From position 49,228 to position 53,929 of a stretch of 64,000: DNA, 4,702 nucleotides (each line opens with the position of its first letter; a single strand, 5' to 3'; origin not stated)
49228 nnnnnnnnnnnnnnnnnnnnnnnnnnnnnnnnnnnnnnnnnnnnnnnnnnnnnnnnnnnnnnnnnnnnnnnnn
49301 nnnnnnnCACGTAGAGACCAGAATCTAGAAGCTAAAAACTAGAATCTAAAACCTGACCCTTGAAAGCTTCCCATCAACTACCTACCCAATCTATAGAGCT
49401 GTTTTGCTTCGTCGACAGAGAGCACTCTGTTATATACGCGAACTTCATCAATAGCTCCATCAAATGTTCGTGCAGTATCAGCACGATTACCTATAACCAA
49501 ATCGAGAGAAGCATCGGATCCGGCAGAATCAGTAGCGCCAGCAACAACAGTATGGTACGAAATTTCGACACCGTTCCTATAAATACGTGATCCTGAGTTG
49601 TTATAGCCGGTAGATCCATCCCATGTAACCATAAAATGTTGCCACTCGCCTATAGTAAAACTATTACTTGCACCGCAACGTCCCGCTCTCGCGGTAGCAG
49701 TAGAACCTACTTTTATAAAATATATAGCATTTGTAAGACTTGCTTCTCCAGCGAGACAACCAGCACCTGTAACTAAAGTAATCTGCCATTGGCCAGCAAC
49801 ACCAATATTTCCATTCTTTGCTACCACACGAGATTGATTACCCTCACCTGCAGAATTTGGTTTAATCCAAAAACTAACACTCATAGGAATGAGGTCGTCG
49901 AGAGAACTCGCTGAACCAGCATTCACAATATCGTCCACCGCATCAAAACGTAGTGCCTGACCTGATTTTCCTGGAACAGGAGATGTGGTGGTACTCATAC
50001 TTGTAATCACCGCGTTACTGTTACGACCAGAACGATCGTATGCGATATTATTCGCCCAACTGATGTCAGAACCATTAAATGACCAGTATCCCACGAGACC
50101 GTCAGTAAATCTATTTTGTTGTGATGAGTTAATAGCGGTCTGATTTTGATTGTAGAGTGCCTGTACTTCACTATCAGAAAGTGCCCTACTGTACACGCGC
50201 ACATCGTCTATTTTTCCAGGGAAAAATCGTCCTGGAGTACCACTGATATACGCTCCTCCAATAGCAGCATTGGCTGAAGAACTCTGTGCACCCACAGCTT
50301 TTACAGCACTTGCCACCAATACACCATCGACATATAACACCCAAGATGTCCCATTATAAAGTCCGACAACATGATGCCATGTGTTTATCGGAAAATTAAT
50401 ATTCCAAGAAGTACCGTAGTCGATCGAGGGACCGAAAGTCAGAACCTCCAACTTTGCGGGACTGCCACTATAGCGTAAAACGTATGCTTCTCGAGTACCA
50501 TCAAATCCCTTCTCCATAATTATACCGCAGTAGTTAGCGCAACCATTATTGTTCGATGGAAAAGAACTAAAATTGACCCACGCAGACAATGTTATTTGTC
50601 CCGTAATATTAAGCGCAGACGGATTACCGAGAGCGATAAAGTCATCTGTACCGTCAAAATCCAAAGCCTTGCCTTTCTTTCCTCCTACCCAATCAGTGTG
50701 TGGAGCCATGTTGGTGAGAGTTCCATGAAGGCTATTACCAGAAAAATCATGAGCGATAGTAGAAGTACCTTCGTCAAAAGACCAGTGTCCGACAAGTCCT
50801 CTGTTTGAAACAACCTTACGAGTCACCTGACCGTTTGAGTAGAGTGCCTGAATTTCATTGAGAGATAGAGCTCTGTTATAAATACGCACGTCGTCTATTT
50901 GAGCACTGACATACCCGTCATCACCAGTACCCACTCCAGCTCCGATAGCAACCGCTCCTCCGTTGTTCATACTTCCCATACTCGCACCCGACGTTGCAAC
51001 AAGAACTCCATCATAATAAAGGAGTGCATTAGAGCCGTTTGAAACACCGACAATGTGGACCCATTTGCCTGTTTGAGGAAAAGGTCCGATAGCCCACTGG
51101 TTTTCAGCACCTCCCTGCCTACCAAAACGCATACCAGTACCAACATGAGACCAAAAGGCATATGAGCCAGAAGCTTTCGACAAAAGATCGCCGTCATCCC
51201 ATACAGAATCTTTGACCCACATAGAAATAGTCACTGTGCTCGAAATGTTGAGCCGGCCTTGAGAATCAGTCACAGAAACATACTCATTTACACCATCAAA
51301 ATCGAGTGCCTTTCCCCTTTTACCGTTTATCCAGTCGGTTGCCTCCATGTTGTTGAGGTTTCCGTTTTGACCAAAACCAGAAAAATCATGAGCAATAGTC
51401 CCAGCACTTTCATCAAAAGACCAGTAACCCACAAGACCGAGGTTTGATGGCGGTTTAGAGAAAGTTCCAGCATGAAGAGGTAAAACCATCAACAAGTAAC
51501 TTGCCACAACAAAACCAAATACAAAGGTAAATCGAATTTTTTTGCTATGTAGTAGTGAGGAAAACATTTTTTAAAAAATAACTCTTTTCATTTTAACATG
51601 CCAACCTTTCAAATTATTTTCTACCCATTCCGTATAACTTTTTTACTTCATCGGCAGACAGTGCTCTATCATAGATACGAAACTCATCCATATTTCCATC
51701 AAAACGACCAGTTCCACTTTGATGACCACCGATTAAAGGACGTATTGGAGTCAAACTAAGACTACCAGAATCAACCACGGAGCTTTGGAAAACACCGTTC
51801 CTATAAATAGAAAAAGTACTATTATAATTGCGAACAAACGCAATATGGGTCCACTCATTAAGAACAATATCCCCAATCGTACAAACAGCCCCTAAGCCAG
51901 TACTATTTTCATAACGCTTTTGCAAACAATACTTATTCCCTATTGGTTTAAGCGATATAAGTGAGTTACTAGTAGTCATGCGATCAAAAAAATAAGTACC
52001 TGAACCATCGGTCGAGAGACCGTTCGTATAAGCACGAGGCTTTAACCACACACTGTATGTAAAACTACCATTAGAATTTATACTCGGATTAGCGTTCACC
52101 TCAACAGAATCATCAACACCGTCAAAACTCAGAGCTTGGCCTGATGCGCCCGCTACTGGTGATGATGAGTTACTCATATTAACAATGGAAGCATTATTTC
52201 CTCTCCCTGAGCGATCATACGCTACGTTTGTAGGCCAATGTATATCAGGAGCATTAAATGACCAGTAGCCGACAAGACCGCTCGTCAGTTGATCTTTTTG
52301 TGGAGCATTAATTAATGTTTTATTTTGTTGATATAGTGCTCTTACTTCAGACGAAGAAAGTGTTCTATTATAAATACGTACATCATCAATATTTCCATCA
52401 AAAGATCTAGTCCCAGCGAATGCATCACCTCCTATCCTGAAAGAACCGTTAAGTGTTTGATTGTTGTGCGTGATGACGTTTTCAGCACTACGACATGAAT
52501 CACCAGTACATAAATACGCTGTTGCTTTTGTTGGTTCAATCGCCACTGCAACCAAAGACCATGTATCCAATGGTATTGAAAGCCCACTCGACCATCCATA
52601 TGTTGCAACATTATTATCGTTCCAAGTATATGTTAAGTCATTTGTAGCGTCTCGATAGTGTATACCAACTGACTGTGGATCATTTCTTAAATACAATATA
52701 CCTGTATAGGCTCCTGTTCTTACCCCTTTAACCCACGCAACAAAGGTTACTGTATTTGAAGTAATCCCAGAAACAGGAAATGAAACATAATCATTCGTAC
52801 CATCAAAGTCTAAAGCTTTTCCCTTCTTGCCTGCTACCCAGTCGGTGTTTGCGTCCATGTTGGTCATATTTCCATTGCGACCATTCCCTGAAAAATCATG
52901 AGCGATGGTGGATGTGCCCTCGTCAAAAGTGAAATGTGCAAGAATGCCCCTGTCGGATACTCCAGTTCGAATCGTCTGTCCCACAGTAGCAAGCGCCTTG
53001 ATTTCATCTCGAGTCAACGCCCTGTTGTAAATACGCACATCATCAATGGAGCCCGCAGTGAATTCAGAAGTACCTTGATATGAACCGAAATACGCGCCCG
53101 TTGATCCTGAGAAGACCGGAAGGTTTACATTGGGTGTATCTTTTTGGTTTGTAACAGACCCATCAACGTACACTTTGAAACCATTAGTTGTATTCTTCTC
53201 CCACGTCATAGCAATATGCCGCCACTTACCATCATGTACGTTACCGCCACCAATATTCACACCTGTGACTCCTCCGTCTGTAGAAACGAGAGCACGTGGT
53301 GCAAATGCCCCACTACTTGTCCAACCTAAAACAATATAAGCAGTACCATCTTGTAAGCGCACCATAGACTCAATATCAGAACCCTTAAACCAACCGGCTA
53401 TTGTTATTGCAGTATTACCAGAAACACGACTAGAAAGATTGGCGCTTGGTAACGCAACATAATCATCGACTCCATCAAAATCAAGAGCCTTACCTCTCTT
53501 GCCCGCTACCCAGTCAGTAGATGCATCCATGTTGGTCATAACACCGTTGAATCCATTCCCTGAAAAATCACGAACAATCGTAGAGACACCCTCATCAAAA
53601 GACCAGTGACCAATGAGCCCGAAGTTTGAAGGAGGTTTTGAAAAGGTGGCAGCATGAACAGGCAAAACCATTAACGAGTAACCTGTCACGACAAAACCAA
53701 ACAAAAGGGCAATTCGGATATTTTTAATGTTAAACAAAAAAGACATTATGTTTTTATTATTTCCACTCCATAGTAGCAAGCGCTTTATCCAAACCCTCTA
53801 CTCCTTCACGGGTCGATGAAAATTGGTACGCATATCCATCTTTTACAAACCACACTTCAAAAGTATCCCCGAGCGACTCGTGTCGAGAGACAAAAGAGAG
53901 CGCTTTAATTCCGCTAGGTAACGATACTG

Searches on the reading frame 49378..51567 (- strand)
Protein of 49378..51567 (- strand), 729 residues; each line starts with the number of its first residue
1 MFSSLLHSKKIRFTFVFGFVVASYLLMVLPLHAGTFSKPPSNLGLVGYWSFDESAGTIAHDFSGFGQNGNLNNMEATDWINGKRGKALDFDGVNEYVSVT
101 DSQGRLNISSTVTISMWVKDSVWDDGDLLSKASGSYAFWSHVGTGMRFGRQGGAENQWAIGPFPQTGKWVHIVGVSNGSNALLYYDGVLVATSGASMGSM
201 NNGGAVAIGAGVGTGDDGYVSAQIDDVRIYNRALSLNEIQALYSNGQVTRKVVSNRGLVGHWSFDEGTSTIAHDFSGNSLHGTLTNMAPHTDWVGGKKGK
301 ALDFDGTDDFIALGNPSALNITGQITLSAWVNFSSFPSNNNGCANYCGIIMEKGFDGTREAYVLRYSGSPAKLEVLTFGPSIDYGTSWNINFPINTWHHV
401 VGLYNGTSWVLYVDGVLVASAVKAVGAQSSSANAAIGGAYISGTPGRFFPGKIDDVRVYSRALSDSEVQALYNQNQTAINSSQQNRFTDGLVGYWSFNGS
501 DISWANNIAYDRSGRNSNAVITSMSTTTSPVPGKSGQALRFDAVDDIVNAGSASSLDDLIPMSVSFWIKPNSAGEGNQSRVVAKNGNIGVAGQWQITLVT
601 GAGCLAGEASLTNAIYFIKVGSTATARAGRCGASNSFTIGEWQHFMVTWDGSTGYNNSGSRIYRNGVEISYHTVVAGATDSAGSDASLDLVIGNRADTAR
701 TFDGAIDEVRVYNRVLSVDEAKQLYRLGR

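Call 10: search_protein_families(library=pfam, proteins=[window:49378-51567:-], max_evalue=0.01)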
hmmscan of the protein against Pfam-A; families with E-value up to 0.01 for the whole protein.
window:49378-51567:- (729 aa): 5 families
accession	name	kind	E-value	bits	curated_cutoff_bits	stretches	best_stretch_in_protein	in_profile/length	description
PF13385.13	Laminin_G_3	-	2.3e-72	242.5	27.6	3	305-469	1-151/151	Concanavalin A-like lectin/glucanases superfamily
PF02973.23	Sialidase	-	2.4e-07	30.9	26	0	183-241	121-183/189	Sialidase, N-terminal domain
PF22925.3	TS_C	-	4.9e-06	26.7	27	0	394-464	129-200/202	Trans-sialidase, C-terminal domain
PF00354.24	Pentaxin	-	0.00013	22.2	25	0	640-726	83-168/194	Pentaxin family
PF02210.31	Laminin_G_2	-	0.0045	17.9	22.9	0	391-458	49-123/126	Laminin G domain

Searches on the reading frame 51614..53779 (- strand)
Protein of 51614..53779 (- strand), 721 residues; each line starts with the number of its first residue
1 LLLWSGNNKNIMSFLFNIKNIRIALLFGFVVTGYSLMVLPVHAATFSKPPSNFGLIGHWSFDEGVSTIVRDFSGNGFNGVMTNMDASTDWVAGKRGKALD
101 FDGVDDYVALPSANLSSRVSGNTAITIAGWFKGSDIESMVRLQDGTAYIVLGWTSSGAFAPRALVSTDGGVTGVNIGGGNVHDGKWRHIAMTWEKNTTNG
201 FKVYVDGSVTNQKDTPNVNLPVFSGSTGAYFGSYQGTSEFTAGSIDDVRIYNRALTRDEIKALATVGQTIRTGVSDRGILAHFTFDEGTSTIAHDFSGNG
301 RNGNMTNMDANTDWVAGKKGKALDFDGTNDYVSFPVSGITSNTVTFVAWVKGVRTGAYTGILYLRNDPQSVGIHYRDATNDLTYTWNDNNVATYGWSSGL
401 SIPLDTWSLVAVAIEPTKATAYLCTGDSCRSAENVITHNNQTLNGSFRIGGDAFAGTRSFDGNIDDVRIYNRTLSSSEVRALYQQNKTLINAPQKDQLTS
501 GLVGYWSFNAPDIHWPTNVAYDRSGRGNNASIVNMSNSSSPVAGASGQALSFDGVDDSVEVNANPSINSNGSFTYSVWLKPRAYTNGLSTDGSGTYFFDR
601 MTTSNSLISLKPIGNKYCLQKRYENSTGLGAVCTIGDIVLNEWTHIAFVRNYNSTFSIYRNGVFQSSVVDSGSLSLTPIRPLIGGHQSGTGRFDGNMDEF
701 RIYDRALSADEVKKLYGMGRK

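Call 10: search_protein_families(library=pfam, proteins=[window:51614-53779:-], max_evalue=0.01)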
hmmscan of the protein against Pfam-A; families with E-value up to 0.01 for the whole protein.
window:51614-53779:- (721 aa): 7 families
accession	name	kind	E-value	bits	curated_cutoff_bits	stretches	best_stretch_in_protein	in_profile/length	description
PF13385.13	Laminin_G_3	-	9.6e-71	237.3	27.6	3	553-713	1-151/151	Concanavalin A-like lectin/glucanases superfamily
PF00354.24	Pentaxin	-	7e-09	36.1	25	0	185-267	84-170/194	Pentaxin family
PF02973.23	Sialidase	-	2.7e-08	34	26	0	198-262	116-183/189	Sialidase, N-terminal domain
PF02210.31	Laminin_G_2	-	3.3e-06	28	22.9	0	168-240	37-113/126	Laminin G domain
PF07953.20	Toxin_R_bind_N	-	3.7e-05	23.9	23.8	0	518-667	2-150/191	Clostridium neurotoxin, N-terminal receptor binding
PF22925.3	TS_C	-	6.1e-05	23.2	27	0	184-257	130-201/202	Trans-sialidase, C-terminal domain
PF21160.3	PrkC-like_PASTA-like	-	0.0035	18.1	27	0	181-216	38-73/74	Serine/threonine protein kinase-like, C-terminal PASTA-like domain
